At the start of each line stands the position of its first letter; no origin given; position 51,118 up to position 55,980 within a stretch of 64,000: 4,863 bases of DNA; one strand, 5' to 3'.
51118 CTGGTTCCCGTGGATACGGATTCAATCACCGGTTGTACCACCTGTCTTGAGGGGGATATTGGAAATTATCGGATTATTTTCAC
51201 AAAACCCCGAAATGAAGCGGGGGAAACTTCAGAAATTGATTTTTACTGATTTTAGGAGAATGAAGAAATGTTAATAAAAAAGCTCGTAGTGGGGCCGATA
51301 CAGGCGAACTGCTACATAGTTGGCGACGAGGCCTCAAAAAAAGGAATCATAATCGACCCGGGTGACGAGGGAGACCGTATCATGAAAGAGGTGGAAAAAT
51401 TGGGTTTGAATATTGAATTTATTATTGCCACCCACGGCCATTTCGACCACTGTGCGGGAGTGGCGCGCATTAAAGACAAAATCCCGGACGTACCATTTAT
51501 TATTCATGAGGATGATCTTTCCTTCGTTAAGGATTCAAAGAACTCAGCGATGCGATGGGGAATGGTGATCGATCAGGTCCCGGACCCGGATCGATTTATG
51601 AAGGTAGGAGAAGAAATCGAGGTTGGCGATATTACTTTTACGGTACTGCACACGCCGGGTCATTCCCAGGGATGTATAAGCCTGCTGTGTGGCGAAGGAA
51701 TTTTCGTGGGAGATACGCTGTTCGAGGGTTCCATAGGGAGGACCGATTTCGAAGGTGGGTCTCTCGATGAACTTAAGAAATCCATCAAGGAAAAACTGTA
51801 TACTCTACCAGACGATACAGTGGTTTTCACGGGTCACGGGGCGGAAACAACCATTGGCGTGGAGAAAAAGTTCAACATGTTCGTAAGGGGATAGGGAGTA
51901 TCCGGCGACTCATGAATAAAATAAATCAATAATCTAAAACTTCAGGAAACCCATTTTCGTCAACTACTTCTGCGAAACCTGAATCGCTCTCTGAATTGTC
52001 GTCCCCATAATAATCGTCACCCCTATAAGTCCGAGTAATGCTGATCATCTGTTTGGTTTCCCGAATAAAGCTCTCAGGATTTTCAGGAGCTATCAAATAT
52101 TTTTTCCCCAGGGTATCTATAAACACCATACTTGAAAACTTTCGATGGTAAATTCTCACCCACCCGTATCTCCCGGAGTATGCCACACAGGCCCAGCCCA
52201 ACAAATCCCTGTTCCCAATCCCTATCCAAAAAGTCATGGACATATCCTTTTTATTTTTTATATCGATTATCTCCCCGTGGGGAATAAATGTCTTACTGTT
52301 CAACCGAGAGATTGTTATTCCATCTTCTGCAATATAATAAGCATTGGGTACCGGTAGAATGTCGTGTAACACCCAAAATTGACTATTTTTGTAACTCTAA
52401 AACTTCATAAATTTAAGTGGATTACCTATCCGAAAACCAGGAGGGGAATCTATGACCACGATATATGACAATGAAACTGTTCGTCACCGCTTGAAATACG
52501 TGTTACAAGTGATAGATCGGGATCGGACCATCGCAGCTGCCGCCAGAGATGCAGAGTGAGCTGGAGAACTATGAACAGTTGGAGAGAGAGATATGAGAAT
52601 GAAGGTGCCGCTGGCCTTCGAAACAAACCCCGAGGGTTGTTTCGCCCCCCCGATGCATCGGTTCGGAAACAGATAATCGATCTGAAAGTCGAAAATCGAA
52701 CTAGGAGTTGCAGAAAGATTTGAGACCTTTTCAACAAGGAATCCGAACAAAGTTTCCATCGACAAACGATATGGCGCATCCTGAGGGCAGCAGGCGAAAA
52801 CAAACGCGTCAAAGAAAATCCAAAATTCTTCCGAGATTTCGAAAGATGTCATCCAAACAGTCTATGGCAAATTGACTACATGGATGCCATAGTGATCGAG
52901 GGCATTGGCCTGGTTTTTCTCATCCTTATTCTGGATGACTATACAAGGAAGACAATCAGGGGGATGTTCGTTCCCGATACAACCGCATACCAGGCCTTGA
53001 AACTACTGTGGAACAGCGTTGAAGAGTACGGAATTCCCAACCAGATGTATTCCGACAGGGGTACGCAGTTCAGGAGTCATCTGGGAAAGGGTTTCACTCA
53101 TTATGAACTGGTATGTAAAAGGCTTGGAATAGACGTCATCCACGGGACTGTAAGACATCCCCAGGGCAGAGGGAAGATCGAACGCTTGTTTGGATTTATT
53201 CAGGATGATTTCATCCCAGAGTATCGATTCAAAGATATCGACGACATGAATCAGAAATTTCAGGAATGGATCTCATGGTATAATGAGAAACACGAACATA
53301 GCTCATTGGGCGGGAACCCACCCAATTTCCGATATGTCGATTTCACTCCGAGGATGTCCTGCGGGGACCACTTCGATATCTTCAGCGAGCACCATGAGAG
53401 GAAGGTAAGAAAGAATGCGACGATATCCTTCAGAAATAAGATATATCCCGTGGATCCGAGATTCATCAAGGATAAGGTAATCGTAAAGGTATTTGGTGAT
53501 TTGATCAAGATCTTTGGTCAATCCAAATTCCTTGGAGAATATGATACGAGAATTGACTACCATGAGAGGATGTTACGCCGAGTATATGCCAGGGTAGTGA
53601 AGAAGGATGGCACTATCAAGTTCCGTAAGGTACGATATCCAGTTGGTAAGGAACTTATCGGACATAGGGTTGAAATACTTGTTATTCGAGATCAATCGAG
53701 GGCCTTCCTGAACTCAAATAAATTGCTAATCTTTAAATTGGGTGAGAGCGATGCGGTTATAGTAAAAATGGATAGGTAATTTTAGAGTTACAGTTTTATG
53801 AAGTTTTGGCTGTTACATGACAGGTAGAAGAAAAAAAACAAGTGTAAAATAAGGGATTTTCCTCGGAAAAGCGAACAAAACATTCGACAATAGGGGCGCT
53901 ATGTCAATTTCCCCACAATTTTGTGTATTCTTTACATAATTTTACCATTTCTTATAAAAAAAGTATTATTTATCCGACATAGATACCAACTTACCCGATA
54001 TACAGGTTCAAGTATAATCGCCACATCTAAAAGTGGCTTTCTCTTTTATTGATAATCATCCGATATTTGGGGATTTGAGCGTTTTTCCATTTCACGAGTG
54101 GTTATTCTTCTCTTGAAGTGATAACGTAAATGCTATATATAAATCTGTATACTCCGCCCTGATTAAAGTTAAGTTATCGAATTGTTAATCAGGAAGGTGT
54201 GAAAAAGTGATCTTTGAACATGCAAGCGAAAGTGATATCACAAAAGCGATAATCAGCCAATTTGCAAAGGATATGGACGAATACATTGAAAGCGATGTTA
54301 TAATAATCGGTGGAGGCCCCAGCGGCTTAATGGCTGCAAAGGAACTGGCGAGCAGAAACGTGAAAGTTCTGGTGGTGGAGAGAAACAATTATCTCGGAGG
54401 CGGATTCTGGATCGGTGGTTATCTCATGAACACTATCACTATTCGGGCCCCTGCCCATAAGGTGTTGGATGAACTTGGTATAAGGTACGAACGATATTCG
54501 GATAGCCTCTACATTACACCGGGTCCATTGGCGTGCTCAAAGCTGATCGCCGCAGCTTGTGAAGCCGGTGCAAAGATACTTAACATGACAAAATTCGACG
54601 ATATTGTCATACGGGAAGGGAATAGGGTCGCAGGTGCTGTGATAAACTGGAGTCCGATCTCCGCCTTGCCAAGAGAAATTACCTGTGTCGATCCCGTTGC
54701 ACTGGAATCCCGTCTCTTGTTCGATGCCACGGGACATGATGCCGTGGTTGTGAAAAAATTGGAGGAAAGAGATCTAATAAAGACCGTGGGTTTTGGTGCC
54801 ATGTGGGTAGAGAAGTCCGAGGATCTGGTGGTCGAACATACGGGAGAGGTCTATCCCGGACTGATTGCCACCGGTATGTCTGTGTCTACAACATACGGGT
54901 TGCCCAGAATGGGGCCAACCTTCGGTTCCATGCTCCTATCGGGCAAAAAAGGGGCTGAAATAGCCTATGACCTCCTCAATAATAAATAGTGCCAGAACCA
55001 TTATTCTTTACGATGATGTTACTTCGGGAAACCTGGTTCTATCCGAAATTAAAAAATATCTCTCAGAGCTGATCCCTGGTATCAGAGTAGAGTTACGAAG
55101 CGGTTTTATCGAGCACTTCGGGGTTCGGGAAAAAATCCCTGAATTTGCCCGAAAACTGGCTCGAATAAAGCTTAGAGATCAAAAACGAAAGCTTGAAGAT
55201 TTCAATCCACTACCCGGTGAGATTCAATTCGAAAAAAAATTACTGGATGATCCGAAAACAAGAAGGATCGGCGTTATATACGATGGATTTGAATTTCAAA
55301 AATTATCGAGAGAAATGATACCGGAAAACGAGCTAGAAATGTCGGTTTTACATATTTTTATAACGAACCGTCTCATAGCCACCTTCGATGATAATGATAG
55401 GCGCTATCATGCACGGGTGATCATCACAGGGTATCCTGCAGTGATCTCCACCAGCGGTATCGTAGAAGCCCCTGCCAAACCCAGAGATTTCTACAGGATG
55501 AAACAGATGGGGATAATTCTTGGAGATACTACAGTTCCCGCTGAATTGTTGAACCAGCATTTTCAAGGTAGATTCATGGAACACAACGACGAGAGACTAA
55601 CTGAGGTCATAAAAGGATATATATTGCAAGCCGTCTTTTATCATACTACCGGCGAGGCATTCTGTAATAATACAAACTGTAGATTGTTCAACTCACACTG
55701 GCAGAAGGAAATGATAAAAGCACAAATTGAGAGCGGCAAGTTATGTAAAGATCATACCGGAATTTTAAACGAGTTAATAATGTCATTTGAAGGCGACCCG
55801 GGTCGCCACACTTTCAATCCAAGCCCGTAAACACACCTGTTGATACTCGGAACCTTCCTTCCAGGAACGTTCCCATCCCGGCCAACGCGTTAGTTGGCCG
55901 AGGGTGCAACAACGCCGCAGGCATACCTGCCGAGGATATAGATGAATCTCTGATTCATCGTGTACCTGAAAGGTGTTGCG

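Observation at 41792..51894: Class-I benzoyl-CoA-reductase-like ATP-dependent module operonically joined to a NuoE/NuoF/NuoG-GltD flavin-FeS module in an archaeon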

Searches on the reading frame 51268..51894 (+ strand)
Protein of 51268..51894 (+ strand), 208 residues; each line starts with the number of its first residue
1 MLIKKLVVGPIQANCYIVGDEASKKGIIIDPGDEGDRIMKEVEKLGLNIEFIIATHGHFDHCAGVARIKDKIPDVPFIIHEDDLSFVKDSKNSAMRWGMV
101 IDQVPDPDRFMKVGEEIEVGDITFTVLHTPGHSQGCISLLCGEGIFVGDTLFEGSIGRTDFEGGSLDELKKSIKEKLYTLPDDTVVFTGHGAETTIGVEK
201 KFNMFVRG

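Call 4: search_protein_families(library=pfam, proteins=[window:51268-51894:+], max_evalue=0.01)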
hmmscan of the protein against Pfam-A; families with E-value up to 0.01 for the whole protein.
window:51268-51894:+ (208 aa): 3 families
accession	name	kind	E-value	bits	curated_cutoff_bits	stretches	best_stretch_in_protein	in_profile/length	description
PF00753.33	Lactamase_B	-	3.7e-34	118.8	22.7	1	9-190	2-196/196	Metallo-beta-lactamase superfamily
PF19583.5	ODP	-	4.5e-05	23.9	27.2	1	11-132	1-120/194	ODP family beta lactamase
PF12706.13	Lactamase_B_2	-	7.6e-05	22.8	27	1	47-132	27-113/200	Beta-lactamase superfamily domain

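Call 5: search_protein_families(library=ncbifam, proteins=[window:51268-51894:+], max_evalue=0.001)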
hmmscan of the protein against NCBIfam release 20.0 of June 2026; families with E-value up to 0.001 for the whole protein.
window:51268-51894:+ (208 aa): 34 families (the best 25 are shown)
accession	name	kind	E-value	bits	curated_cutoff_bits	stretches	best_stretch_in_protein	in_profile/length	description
NF040641.1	bifunc_ST_SDO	equivalog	2.1e-25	89.4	625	1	16-191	157-343/423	bifunctional sulfur transferase/dioxygenase Blh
TIGR03413.1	GSH_gloB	equivalog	1.5e-24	86.7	200.8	1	16-190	13-164/248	hydroxyacylglutathione hydrolase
NF007597.0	PRK10241.1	equivalog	8.7e-21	74.3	421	1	14-191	12-166/251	hydroxyacylglutathione hydrolase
NF012229.1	bla_class_B_core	domain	7.2e-17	61.9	100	1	27-139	27-136/139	metallo-beta-lactamase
NF033105.1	bla_subclass_B3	equivalog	1.1e-16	60.9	240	1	24-139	32-153/257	subclass B3 metallo-beta-lactamase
NF000457.2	blaPEDO-1_fam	exception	7.9e-14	51.8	550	1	8-140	47-183/286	PEDO-1 family subclass B3 metallo-beta-lactamase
NF000469.2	CAR_gen_B3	exception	2e-12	46.8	500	1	35-139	96-202/311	CAR family subclass B3 metallo-beta-lactamase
NF012140.0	blaBJP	exception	8.8e-11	41.1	600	1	37-138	79-183/294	BJP family subclass B3 metallo-beta-lactamase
NF000454.2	blaCPS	exception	4.5e-10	39.7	620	1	24-140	61-183/290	CPS family subclass B3 metallo-beta-lactamase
NF012101.1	blaGOB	exception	1.3e-09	37.8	560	1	23-140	60-183/290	GOB family subclass B3 metallo-beta-lactamase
NF041804.1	MBL_fold_SolJ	exception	1.4e-09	37.5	350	1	8-197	13-185/224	solanimycin biosynthesis MBL-fold hydrolase SolJ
NF040644.1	blaPAM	exception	1.5e-09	37.4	615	1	34-139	78-186/287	PAM family subclass B3 metallo-beta-lactamase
NF000455.2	blaESP-1_fam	exception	3.5e-09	36.6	600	1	9-140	48-183/290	ESP-1 family subclass B3 metallo-beta-lactamase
NF000427.2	blaCAU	exception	9.3e-09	34.9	500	1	28-138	39-155/262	CAU/MBL1b family subclass B3 metallo-beta-lactamase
NF000458.2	blaPEDO-2_fam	exception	6.1e-08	32.4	550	1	26-140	63-183/285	PEDO-2 family subclass B3 metallo-beta-lactamase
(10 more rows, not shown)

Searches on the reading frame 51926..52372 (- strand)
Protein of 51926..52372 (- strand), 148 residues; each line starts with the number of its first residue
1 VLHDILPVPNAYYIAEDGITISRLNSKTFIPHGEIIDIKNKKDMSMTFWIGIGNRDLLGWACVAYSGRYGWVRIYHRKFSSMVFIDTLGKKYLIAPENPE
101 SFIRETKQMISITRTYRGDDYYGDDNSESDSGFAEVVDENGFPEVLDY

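Call 10: search_protein_families(library=pfam, proteins=[window:51926-52372:-], max_evalue=0.0001)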
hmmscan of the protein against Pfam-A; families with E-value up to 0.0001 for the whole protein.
window:51926-52372:- (148 aa): 1 family
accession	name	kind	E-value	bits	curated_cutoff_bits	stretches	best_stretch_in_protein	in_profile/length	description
PF10882.14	bPH_5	-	1.3e-10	41.7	22.5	1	12-108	3-98/100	Bacterial PH domain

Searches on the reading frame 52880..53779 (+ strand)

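Call 10: search_protein_families(library=pfam, proteins=[window:52880-53779:+], max_evalue=0.0001)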
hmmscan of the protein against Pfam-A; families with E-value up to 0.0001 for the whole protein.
window:52880-53779:+ (299 aa): 4 families
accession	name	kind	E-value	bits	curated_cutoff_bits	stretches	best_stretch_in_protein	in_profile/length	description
PF13683.12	rve_3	-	2.3e-14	53.3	26.5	1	83-148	2-67/67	Integrase core domain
PF22483.2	Mu-transpos_C_2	-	4.8e-14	52.3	27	2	169-230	9-70/73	Mu transposase, C-terminal domain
PF00665.32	rve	-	2e-08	34.8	32.6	1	1-94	10-102/102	Integrase core domain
PF13333.12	rve_2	-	1.5e-05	25.4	22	1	101-148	1-48/56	Integrase core domain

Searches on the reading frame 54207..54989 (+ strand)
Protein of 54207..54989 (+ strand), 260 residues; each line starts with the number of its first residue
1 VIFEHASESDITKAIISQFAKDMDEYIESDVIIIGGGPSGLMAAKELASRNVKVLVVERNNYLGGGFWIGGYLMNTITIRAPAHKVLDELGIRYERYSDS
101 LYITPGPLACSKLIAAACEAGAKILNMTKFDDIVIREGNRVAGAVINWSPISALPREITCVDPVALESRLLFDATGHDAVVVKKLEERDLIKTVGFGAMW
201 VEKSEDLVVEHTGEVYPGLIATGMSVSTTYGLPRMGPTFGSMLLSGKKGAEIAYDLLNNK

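Call 10: search_protein_families(library=pfam, proteins=[window:54207-54989:+], max_evalue=0.0001)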
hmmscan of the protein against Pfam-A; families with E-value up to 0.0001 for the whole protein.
window:54207-54989:+ (260 aa): 10 families
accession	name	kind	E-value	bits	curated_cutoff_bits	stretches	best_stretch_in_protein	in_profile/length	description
PF01946.23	Thi4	-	2.2e-70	237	26.2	1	12-239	1-235/235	Thi4 family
PF01266.30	DAO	-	2.3e-09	37.7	27.9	1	30-65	1-36/353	FAD dependent oxidoreductase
PF03486.20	HI0933_like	-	3.2e-09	37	50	1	30-86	2-59/244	HI0933-like protein Rossmann domain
PF12831.13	FAD_oxidored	-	4.8e-09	36.4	27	1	30-69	1-40/416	FAD dependent oxidoreductase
PF13450.12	NAD_binding_8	-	1.1e-08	35.6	21.9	1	33-65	1-33/68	NAD(P)-binding Rossmann-like domain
PF00890.30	FAD_binding_2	-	4.6e-08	33.1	20.4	1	30-65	1-36/414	FAD binding domain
PF01494.25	FAD_binding_3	-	9.3e-08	32.1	22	1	29-61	2-34/349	FAD binding domain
PF07992.20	Pyr_redox_2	-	3.1e-07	30.5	26.1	1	30-99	2-72/291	Pyridine nucleotide-disulphide oxidoreductase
PF00070.33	Pyr_redox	-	2.9e-05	24.9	22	1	31-64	2-35/82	Pyridine nucleotide-disulphide oxidoreductase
PF13454.12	NAD_binding_9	-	8.7e-05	23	21.8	0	32-76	1-53/155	FAD-NAD(P)-binding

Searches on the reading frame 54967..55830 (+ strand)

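Call 10: search_protein_families(library=pfam, proteins=[window:54967-55830:+], max_evalue=0.0001)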
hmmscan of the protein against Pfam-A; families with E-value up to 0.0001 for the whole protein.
window:54967-55830:+ (287 aa): 2 families
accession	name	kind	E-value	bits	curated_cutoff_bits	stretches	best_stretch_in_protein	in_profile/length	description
PF20565.4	DUF6775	-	4.1e-94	315.3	27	1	10-269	3-258/259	Probable metallopeptidase family (DUF6775)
PF22529.2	DUF7001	-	3.2e-84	282.7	27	1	14-264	2-245/247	Family of unknown function (DUF7001)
